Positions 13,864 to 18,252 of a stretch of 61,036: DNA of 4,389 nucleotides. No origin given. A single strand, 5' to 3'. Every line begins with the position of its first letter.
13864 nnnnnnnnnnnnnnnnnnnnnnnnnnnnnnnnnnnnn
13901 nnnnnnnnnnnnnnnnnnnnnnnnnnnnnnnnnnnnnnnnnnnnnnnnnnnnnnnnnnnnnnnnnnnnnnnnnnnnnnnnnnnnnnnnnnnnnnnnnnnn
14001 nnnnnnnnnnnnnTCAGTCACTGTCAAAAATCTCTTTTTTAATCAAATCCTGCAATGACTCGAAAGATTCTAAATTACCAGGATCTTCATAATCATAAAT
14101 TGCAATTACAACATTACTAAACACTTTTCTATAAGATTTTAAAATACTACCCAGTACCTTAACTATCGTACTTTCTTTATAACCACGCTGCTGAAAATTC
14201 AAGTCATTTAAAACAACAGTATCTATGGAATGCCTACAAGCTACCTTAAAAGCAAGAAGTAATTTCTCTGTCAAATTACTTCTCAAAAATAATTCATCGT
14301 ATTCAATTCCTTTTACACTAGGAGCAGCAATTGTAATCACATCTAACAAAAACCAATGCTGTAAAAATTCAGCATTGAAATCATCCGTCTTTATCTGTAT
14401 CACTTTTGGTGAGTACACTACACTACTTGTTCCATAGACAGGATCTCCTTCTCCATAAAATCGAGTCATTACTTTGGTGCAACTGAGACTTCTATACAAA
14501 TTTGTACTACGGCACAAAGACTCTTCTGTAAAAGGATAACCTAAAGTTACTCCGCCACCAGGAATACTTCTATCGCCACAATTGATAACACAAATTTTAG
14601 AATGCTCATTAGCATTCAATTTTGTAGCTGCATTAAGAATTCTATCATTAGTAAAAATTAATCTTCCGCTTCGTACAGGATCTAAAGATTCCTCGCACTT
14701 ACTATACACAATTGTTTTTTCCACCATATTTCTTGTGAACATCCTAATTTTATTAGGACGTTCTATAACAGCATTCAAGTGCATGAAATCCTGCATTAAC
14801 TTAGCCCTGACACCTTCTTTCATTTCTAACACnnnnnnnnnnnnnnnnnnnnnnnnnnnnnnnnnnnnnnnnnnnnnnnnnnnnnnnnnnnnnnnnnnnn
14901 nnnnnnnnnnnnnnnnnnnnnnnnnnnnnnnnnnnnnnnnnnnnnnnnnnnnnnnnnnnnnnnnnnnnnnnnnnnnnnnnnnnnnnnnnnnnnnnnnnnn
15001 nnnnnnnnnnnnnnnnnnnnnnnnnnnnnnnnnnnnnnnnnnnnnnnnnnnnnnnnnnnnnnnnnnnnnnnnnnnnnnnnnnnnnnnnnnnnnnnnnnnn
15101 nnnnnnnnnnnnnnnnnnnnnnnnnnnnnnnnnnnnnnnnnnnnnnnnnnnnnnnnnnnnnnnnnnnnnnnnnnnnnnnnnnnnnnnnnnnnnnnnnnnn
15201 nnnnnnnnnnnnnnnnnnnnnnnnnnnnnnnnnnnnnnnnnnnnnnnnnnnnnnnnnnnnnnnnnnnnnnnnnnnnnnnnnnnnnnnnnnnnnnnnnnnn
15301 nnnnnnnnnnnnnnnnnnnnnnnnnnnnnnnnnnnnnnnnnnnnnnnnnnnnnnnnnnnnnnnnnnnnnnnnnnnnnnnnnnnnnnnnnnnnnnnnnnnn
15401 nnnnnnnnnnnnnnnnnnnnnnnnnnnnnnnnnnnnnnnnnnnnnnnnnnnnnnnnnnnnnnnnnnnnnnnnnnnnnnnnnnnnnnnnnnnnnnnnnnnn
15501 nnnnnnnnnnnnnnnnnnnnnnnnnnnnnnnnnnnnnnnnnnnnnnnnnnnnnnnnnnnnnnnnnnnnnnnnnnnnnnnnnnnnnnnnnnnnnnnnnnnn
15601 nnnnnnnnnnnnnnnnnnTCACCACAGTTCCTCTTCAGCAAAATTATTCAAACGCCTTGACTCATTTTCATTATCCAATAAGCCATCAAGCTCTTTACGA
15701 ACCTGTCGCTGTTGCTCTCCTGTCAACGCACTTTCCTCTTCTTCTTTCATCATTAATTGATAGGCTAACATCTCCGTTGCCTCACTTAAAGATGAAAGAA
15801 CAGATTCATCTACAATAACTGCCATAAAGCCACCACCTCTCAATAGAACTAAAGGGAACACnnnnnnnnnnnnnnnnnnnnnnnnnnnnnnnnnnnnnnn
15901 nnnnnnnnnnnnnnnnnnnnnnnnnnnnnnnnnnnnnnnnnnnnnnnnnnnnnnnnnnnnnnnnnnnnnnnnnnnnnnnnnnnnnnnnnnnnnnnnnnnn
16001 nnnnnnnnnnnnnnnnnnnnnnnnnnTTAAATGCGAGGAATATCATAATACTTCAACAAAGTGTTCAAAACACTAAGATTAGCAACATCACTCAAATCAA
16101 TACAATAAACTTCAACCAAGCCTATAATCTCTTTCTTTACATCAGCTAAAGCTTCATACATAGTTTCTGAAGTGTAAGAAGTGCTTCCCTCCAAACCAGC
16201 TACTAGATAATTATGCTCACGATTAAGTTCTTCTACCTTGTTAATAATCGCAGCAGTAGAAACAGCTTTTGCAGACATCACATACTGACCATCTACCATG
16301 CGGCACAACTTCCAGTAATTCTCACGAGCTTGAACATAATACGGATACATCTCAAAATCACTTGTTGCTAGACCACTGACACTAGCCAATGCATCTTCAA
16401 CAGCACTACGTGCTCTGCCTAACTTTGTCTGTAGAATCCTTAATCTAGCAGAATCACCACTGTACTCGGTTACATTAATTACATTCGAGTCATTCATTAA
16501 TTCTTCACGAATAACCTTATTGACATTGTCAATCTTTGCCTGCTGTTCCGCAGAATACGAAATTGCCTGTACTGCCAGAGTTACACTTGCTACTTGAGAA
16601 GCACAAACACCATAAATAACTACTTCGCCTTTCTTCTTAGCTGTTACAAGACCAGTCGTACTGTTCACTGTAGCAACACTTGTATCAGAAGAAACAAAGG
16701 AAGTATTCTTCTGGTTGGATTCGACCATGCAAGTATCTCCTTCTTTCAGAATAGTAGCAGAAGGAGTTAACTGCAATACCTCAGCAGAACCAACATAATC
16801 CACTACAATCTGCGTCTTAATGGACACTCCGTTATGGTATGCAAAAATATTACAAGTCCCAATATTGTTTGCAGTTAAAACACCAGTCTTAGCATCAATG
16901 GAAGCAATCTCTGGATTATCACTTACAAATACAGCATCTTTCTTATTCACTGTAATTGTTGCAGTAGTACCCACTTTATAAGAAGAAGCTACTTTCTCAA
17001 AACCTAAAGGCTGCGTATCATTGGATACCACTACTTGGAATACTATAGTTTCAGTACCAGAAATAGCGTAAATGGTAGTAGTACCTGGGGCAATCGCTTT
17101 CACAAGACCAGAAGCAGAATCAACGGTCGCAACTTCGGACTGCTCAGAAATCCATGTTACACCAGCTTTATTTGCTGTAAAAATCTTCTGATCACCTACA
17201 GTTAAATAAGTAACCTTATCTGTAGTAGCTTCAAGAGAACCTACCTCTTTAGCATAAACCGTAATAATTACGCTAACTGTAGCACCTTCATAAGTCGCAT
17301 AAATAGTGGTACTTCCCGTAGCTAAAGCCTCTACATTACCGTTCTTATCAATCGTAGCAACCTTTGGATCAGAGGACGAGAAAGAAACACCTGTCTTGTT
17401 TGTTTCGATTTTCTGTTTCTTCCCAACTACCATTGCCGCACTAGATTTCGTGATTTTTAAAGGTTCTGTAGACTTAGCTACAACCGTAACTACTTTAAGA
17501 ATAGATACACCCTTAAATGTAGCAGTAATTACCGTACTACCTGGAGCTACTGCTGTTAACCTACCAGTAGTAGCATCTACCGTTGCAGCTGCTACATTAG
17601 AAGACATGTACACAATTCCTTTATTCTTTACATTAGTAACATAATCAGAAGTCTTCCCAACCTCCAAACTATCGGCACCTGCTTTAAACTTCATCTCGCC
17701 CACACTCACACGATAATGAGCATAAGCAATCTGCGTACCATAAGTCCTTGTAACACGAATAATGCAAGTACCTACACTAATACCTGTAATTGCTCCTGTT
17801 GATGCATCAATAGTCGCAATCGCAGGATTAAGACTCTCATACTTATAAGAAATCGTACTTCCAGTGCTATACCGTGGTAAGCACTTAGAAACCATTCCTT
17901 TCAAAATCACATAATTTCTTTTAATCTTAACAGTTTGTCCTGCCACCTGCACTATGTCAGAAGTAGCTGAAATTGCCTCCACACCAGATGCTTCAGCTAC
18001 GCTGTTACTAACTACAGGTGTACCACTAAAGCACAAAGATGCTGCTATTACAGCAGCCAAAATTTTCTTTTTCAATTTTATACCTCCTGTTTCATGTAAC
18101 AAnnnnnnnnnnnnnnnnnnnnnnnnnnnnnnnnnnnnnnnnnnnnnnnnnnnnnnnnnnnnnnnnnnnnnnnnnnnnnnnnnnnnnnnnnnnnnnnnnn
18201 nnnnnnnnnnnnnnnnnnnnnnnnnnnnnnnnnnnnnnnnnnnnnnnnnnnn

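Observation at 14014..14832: PARG-like macrodomain (DUF2263-type) gene inside a cluster of surface-protein genes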

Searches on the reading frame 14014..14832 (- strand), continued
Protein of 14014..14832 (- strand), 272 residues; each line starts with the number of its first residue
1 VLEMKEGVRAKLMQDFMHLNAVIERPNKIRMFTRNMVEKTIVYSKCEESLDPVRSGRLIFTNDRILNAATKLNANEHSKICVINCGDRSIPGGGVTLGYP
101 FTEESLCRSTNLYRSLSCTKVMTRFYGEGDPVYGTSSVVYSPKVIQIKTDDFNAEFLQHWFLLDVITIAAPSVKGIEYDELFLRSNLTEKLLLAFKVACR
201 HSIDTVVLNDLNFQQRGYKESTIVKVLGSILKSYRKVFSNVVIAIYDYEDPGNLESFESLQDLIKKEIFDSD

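Call 45: fold_search(model_id=the predicted structure, library=pdb)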
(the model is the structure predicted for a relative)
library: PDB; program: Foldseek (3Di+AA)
matches with E <= 10: 1120; with E <= 0.001: 85
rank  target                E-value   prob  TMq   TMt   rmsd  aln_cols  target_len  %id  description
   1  3sih                  1.3e-14  1.00  0.77  0.77   3.3       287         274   20  The X-ray crystal structure of poly(ADP-ribose) glycohydrolase (PARG) from Thermomonospora curvata (released 2011-08-24)
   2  5zdc_F                3.4e-14  1.00  0.70  0.75   3.8       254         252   20  Crystal structure of poly(ADP-ribose) glycohydrolase (PARG) from Deinococcus radiodurans in complex with ADP-ribose (P (released 2019-02-27)
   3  5zde                  5.5e-14  1.00  0.69  0.76   3.9       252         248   20  Crystal structure of poly(ADP-ribose) glycohydrolase (PARG) from Deinococcus radiodurans in complex with ADP-ribose (P32 (released 2019-02-27)
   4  5zdb_A                6.9e-14  1.00  0.70  0.75   4.0       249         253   20  Crystal structure of poly(ADP-ribose) glycohydrolase (PARG) from Deinococcus radiodurans in complex with ADP-ribose (P (released 2019-02-27)
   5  3sig                  1.0e-13  1.00  0.74  0.76   4.6       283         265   20  The X-ray crystal structure of poly(ADP-ribose) glycohydrolase (PARG) bound to ADP-ribose from Thermomonospora curvata (released 2011-08-24)
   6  5zdc_L                1.1e-13  1.00  0.69  0.75   3.6       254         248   18  Crystal structure of poly(ADP-ribose) glycohydrolase (PARG) from Deinococcus radiodurans in complex with ADP-ribose (P (released 2019-02-27)
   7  3sij                  1.2e-13  1.00  0.76  0.77   4.4       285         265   20  The X-ray crystal structure of poly(ADP-ribose) glycohydrolase E115A mutant from Thermomonospora curvata (released 2011-08-24)
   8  5zdg                  1.4e-13  1.00  0.69  0.76   4.2       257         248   19  Crystal structure of poly(ADP-ribose) glycohydrolase (PARG) T267R mutant from Deinococcus radiodurans in complex with AD (released 2019-02-27)
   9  5zdf                  2.7e-13  1.00  0.69  0.75   3.8       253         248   20  Crystal structure of poly(ADP-ribose) glycohydrolase (PARG) T267K mutant from Deinococcus radiodurans in complex with AD (released 2019-02-27)
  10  5zdb_B                3.4e-13  1.00  0.70  0.75   4.1       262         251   19  Crystal structure of poly(ADP-ribose) glycohydrolase (PARG) from Deinococcus radiodurans in complex with ADP-ribose (P (released 2019-02-27)
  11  5zdc_H                4.2e-13  1.00  0.70  0.75   4.0       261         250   18  Crystal structure of poly(ADP-ribose) glycohydrolase (PARG) from Deinococcus radiodurans in complex with ADP-ribose (P (released 2019-02-27)
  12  5zdc_D                5.7e-13  1.00  0.71  0.77   3.7       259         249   18  Crystal structure of poly(ADP-ribose) glycohydrolase (PARG) from Deinococcus radiodurans in complex with ADP-ribose (P (released 2019-02-27)
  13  5zda                  3.3e-12  1.00  0.65  0.72   4.0       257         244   18  Crystal structure of poly(ADP-ribose) glycohydrolase (PARG) from Deinococcus radiodurans in apo form (released 2019-02-27)
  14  6y4y_A                5.3e-06  1.00  0.40  0.49  10.9       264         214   12  The crystal structure of human MACROD2 in space group P41212 (released 2020-09-30)
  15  6y4y_D                8.4e-06  1.00  0.45  0.55   9.8       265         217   12  The crystal structure of human MACROD2 in space group P41212 (released 2020-09-30)
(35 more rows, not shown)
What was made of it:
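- On Microbial-type PARG (PF10021 / TIGR02452 / DUF2263): Foldseek 3sih E=1.3e-14, TM 0.77 (call 45).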

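Call 51: search_solved_structures(query=A1, max_evalue=0.00001, show_alignments=3)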
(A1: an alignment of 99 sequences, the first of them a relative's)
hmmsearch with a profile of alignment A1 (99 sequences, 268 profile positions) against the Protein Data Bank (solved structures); distinct sequences matched with E-value up to 0.00001: 8.
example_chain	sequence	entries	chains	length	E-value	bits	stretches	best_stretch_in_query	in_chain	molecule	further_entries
5zdf_A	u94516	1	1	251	1.6e-58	201.4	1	47-265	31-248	Poly ADP-ribose glycohydrolase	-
5zde_C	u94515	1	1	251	1.8e-58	201.2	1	47-265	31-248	Poly ADP-ribose glycohydrolase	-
5zdd_A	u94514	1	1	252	1.8e-58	201.2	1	47-265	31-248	Poly ADP-ribose glycohydrolase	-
5zdb_A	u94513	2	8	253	1.8e-58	201.2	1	47-265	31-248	Poly ADP-ribose glycohydrolase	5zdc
5zda_A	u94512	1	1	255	1.8e-58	201.2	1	47-265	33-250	poly ADP-ribose glycohydrolase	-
5zdg_C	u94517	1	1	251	2.3e-58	200.9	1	47-265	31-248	Poly APD-ribose glycohydrolase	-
3sig_A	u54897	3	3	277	2.4e-56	194.3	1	23-264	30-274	poly(ADP-ribose) glycohydrolase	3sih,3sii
3sij_A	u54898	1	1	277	3.1e-55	190.6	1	23-264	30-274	poly(ADP-ribose) glycohydrolase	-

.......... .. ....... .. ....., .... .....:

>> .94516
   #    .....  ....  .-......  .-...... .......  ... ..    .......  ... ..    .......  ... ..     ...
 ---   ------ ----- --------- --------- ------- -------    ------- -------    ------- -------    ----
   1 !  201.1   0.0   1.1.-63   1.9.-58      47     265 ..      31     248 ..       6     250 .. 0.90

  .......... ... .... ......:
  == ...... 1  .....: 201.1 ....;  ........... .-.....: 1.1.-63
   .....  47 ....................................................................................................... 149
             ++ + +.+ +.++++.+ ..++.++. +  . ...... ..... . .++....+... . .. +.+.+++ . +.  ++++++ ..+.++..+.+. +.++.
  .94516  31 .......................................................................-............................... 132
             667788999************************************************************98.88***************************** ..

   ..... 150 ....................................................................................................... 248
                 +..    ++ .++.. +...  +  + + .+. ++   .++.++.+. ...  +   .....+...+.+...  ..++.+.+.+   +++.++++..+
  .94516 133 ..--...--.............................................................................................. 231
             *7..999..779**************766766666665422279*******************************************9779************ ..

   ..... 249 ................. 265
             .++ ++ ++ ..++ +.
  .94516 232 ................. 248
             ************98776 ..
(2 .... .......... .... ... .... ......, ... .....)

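Call 53: find_encoding_contigs(protein=P0002, flank=5000, max_places=3)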
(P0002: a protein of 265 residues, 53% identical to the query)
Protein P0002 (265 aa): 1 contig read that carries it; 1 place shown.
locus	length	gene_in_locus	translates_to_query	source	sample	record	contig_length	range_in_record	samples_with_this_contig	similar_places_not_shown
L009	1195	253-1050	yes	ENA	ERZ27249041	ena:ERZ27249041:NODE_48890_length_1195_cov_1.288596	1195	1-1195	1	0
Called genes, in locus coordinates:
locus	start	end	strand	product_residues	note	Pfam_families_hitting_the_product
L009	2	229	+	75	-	?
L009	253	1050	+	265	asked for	PF10021:PARG_cat_microb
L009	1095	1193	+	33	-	?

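Call 54: find_encoding_contigs(protein=P0003, flank=5000, max_places=3)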
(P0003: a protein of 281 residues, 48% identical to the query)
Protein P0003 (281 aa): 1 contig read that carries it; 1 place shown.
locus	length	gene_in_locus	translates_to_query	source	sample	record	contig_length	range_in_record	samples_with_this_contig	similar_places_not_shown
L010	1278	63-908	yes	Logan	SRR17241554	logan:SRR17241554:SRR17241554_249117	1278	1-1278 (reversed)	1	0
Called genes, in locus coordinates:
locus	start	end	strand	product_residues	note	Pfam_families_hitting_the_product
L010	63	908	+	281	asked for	PF10021:PARG_cat_microb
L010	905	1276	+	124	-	?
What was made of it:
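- P0003 is a single 1.3-kb contig and its sequence cannot be checked independently (call 54).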

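Call 61: search_protein_families(library=padloc, proteins=[window:14014-14832:-], max_evalue=0.01)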
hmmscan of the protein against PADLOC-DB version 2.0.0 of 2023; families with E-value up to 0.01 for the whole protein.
window:14014-14832:- (272 aa): 0 families

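Call 87: fold_search(model_id=the predicted structure, library=viral)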
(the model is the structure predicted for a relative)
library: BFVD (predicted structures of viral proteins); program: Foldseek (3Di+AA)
matches with E <= 10: 846; with E <= 0.001: 56
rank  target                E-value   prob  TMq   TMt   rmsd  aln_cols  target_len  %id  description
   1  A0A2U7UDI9            3.1e-15  1.00  0.77  0.56   4.9       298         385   20  Microbial-type PARG catalytic domain-containing protein [Pandoravirus neocaledonia]
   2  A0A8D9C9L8            3.8e-14  1.00  0.73  0.80   3.0       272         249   18  Gp114 [uncultured marine phage]
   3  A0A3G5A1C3            4.3e-14  1.00  0.76  0.70   4.9       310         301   18  Microbial-type PARG catalytic domain-containing protein [Harvfovirus sp.]
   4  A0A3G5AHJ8            6.4e-14  1.00  0.65  0.57   9.5       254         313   16  Microbial-type PARG catalytic domain-containing protein [Sylvanvirus sp.]
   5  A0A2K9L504            9.1e-14  1.00  0.67  0.67   8.6       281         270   20  Orfan [Tupanvirus deep ocean]
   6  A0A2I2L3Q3            1.5e-13  1.00  0.71  0.76   3.8       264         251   17  TIGR02452 family protein (DUF2263) [Orpheovirus IHUMI-LCC2]
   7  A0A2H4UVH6            3.1e-13  1.00  0.75  0.75   3.5       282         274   17  Microbial-type PARG catalytic domain-containing protein [Bodo saltans virus]
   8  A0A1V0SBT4            1.0e-12  1.00  0.70  0.68   4.1       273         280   16  Uncharacterized protein [Catovirus CTV1]
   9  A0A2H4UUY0            1.1e-12  1.00  0.66  0.37   6.7       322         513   16  Microbial-type PARG catalytic domain-containing protein [Bodo saltans virus]
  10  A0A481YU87            2.2e-12  1.00  0.63  0.73   5.9       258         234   19  Microbial-type PARG catalytic domain-containing protein [Marseillevirus LCMAC102]
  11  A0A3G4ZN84            3.9e-12  1.00  0.70  0.51   5.5       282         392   17  Uncharacterized protein [Terrestrivirus sp.]
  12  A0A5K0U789            3.1e-10  1.00  0.61  0.46   8.2       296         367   15  Uncharacterized protein [Yasminevirus sp. GU-2018]
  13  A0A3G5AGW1            6.7e-10  1.00  0.67  0.67   3.9       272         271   17  Lysosomal Pro-X carboxypeptidase [Sylvanvirus sp.]
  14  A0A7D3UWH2            5.5e-09  1.00  0.54  0.79   3.9       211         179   16  DUF2263 protein [Fadolivirus FV1/VV64]
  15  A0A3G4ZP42            2.0e-07  1.00  0.57  0.62   5.8       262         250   13  Protein CLEC16A [Terrestrivirus sp.]
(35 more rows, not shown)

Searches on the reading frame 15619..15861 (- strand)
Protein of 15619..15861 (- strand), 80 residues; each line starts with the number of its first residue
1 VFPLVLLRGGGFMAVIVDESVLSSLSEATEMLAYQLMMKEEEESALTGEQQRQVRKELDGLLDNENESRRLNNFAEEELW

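Call 8: search_protein_families(library=pfam, proteins=[window:15619-15861:-], max_evalue=0.01)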
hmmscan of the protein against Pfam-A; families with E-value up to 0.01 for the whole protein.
window:15619-15861:- (80 aa): 1 family
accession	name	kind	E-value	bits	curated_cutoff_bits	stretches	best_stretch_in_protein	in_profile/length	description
PF02604.26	PhdYeFM_antitox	-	0.0093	16.2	29.8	0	3-44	26-66/74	Antitoxin Phd_YefM, type II toxin-antitoxin system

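Call 61: search_protein_families(library=padloc, proteins=[window:15619-15861:-], max_evalue=0.01)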
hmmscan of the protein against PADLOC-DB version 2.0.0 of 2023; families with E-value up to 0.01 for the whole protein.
window:15619-15861:- (80 aa): 1 family
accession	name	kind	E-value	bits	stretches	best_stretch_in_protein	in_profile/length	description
PDLC00237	KwaB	-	0.002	15.7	1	19-75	51-107/306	DUF4868 domain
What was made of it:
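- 15619..15825 (-): 68-aa acidic protein of unknown function. It is a conserved upstream neighbour and sits directly adjacent to the PARG-like gene in the relative L009. Only sub-threshold hits to Phd/YefM (E 0.009; call 8) and KwaB (E 0.002; call 61).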

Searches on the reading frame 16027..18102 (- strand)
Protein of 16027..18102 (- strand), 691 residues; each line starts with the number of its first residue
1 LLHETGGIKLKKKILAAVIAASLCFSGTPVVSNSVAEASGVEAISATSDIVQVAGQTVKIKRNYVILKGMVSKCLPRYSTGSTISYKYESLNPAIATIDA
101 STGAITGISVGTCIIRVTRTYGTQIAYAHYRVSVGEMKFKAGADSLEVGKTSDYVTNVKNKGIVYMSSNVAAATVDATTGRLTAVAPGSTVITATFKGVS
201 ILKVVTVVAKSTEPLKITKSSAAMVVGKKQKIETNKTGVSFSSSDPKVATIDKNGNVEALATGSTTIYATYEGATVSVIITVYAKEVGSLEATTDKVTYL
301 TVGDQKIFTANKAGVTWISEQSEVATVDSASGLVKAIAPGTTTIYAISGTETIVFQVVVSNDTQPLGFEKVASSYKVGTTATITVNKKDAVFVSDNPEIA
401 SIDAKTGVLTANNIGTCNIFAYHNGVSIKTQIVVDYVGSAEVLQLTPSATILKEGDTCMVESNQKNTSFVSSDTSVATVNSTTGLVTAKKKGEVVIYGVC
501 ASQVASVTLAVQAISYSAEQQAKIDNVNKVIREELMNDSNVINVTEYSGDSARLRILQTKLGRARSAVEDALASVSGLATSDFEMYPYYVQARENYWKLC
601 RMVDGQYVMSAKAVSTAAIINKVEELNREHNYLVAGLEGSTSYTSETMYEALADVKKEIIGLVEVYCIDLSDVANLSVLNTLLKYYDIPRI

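Call 8: search_protein_families(library=pfam, proteins=[window:16027-18102:-], max_evalue=0.01)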
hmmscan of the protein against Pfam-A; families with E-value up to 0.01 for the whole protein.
window:16027-18102:- (691 aa): 5 families
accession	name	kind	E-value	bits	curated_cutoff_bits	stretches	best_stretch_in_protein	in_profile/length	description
PF02368.24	Big_2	-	1.5e-35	121.4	22.8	6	307-350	28-70/79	Bacterial Ig-like domain (group 2)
PF25354.1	Ig_NUP210_16th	-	4.6e-09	36.1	27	1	300-345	10-60/72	NUP210-like, Ig-like domain 16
PF22963.3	Ig_NUP210_3rd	-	2.2e-07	31.5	27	0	393-429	54-90/105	NUP210 Ig-like domain 3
PF22359.2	Big-like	-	1.1e-05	26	27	0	88-117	5-33/48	Bacterial Ig-like domain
PF21461.3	HL_N-beta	-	0.0026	18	27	0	243-277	18-51/57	Hyaluronate lyase, N-terminal beta-sheet domain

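Call 80: search_protein_families(library=phrogs, proteins=[window:16027-18102:-], max_evalue=0.001)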
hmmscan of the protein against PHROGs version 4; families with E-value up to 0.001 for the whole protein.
window:16027-18102:- (691 aa): 4 families
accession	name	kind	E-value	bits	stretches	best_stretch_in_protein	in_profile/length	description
phrog_215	-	head and packaging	2.9e-32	113.4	5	238-311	256-333/491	structural protein with Ig domain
phrog_341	-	tail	1.9e-26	94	4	289-360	78-148/154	major tail protein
phrog_10059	-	unknown function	7.4e-18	65.4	1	212-303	184-284/345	-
phrog_20087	-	tail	0.00047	21.2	1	215-272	94-154/170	tail protein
